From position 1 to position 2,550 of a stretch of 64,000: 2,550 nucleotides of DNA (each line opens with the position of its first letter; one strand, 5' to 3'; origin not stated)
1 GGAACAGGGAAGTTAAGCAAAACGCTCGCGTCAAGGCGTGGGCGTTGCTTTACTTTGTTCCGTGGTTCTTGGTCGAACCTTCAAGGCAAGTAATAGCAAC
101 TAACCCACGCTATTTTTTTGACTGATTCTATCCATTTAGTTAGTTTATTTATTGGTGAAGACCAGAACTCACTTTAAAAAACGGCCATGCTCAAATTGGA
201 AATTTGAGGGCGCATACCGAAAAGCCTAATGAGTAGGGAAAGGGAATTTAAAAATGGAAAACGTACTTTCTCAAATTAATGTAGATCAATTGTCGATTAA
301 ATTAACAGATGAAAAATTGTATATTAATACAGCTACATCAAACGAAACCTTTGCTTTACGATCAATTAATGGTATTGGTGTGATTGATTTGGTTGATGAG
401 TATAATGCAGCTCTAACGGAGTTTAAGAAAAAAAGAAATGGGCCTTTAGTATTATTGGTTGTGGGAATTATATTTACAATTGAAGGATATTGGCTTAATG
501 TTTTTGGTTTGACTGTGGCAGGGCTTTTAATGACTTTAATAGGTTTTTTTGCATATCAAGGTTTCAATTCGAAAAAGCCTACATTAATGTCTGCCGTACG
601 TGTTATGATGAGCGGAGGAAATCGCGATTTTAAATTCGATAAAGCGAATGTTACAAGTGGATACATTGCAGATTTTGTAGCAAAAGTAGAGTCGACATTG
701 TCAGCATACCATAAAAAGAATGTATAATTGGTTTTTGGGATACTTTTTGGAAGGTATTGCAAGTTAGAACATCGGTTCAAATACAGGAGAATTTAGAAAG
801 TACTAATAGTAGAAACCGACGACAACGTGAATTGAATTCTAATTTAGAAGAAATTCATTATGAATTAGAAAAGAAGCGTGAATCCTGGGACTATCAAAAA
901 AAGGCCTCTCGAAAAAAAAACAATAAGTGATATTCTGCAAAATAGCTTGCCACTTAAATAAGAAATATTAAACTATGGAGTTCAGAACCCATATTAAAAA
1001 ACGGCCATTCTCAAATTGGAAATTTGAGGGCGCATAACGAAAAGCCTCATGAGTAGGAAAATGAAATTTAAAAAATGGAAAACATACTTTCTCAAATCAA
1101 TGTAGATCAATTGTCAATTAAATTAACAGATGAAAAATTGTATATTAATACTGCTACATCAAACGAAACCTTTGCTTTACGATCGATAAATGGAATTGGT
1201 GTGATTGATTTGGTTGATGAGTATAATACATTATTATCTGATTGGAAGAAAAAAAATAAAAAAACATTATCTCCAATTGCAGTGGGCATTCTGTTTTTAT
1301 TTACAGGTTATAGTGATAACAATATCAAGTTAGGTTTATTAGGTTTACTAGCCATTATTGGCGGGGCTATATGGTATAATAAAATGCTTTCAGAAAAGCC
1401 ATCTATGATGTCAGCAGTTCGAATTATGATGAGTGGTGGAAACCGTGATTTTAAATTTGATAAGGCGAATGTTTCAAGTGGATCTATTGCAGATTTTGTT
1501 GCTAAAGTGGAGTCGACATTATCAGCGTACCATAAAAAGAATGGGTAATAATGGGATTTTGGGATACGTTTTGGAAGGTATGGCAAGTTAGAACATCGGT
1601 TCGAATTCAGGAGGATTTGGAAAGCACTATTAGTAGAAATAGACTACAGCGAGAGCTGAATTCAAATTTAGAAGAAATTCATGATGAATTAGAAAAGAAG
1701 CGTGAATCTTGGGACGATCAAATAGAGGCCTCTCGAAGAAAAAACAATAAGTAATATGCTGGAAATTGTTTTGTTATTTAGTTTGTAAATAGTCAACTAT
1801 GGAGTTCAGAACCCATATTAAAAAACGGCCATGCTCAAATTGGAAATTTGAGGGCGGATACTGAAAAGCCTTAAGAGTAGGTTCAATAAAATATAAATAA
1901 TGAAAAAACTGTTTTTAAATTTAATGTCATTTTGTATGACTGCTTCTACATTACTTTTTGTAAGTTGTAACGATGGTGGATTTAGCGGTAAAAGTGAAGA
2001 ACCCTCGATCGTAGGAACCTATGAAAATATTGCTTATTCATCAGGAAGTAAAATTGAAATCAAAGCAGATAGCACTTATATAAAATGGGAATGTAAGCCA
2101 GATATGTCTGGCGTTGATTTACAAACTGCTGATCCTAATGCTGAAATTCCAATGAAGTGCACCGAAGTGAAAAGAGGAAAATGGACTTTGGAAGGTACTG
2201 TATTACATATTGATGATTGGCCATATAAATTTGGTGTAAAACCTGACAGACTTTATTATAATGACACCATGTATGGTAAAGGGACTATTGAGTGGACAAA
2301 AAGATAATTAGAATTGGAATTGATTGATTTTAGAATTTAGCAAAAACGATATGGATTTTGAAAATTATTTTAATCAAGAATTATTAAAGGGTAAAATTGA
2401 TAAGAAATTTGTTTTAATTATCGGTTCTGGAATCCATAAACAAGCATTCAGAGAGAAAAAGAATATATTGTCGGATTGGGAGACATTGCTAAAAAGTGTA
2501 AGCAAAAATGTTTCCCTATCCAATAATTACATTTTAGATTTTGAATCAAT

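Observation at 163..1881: A 75-nt leader with an invariant 8-3-8 palindrome occurs three times and precedes unrelated genes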

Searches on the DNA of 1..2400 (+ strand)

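Call 7: search_rna_families(source=window, start=1, end=2400, threshold=evalue, max_evalue=10, show_alignments=2)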
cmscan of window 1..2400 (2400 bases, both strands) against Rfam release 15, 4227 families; matches with E-value up to 10: 5.
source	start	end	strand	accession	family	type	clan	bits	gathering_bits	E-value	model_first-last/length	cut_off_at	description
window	970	1063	+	RF03081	DUF805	Cis-reg;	CL00115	40.1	51.1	3.2e-05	1-68/68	no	DUF805 RNA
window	207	239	+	RF02914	DUF805b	Cis-reg;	CL00115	33.3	35.6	5.2e-07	1-35/35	no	DUF805b RNA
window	1851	1883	+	RF02914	DUF805b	Cis-reg;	CL00115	31.9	35.6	1.5e-06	1-35/35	no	DUF805b RNA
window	1710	1867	+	RF01931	bxd_3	Gene; lncRNA;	-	23.2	70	5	1-137/137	no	Bithoraxoid conserved region 3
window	1213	1255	+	RF01125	sR4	Gene; snRNA; snoRNA; CD-box;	-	17.9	50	0.52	1-56/56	no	Small nucleolar RNA sR4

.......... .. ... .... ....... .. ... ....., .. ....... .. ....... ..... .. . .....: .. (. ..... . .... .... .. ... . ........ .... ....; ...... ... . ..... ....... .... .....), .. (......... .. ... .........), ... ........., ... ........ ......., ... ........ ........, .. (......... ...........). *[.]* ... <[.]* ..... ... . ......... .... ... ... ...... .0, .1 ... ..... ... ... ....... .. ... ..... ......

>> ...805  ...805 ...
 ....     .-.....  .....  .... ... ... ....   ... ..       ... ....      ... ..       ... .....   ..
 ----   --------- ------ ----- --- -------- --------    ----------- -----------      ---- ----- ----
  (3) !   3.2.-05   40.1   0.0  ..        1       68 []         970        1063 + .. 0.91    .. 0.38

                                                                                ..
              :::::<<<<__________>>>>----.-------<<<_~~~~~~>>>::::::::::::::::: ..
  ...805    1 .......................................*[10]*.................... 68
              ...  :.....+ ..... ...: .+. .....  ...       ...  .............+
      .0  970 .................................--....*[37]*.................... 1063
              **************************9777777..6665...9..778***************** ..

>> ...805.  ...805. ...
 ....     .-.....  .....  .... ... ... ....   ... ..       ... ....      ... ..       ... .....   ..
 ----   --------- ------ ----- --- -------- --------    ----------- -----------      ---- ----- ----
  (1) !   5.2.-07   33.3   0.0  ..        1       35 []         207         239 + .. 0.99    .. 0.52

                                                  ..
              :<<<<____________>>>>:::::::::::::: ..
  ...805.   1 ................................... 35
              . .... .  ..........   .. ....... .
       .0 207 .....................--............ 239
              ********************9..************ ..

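Call 65: search_with_rna_model(model_id=R1, sources=[L359, L360, L361, L362, L363, L364, L365], filters=off, max_evalue=1, show_alignments=8)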
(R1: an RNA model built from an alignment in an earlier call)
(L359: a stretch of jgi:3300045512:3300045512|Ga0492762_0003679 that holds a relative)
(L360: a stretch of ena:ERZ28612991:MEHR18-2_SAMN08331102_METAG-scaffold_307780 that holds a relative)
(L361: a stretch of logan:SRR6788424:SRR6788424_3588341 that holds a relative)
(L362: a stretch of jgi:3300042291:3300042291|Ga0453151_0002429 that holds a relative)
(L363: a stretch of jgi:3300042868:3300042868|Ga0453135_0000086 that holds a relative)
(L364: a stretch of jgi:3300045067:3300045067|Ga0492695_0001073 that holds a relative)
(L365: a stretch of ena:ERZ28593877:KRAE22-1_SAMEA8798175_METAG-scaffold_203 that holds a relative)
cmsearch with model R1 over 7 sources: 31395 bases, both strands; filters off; matches with E-value up to 1: 9.
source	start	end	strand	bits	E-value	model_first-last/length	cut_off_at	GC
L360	343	444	+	69.7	2.7e-15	1-77/77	no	0.35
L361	374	475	+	69.7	2.7e-15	1-77/77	no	0.35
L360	1151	1253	+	64.5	5.2e-14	1-77/77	no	0.37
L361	1182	1284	+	64.5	5.2e-14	1-77/77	no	0.37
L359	3210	3312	+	61.8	2.3e-13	1-77/77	no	0.41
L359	2389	2491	+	58.1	1.9e-12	1-77/77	no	0.35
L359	1568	1670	+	57.8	2.2e-12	1-77/77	no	0.41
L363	5169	5296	+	13.2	0.21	1-77/77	no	0.39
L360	2543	2633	+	11.3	0.59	1-77/77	no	0.29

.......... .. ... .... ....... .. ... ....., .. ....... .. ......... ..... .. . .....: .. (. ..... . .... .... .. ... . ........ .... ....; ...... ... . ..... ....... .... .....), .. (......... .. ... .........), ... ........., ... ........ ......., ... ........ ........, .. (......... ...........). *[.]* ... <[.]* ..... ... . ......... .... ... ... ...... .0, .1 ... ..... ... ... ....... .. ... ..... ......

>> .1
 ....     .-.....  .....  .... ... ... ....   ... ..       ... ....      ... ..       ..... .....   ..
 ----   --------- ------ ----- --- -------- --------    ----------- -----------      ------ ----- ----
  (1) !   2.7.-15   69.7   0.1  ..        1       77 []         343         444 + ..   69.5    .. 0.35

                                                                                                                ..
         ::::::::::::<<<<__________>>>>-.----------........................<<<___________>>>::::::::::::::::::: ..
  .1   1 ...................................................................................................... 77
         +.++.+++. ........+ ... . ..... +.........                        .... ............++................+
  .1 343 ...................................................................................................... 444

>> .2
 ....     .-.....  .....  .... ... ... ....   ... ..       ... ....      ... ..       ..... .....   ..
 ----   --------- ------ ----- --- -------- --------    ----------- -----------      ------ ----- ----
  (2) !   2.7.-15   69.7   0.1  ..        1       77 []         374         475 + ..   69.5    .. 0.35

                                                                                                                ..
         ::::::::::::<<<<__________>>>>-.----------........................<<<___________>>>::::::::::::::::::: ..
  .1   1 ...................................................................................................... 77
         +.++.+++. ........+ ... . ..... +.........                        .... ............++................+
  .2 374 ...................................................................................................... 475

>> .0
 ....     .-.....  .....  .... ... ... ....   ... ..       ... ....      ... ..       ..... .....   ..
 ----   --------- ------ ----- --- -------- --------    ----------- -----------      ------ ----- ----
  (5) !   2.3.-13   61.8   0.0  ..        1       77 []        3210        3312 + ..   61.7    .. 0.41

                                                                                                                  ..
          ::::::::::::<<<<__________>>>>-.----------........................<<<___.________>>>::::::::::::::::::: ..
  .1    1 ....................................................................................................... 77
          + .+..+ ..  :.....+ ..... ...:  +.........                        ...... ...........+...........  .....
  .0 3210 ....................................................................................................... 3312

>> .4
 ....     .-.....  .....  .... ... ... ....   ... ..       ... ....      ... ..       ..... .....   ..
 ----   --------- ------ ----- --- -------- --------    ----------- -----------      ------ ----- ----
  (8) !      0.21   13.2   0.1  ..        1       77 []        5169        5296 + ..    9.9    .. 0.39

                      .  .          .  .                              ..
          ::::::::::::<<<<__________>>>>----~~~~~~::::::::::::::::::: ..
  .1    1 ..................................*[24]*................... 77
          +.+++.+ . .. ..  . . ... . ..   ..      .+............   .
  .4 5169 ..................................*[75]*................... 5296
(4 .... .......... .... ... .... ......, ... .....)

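Call 71: search_rna_families(source=L118, start=9400, end=9900, threshold=evalue, max_evalue=1)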
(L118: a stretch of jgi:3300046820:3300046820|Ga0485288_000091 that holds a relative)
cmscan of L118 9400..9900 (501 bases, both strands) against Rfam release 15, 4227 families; matches with E-value up to 1: 0.
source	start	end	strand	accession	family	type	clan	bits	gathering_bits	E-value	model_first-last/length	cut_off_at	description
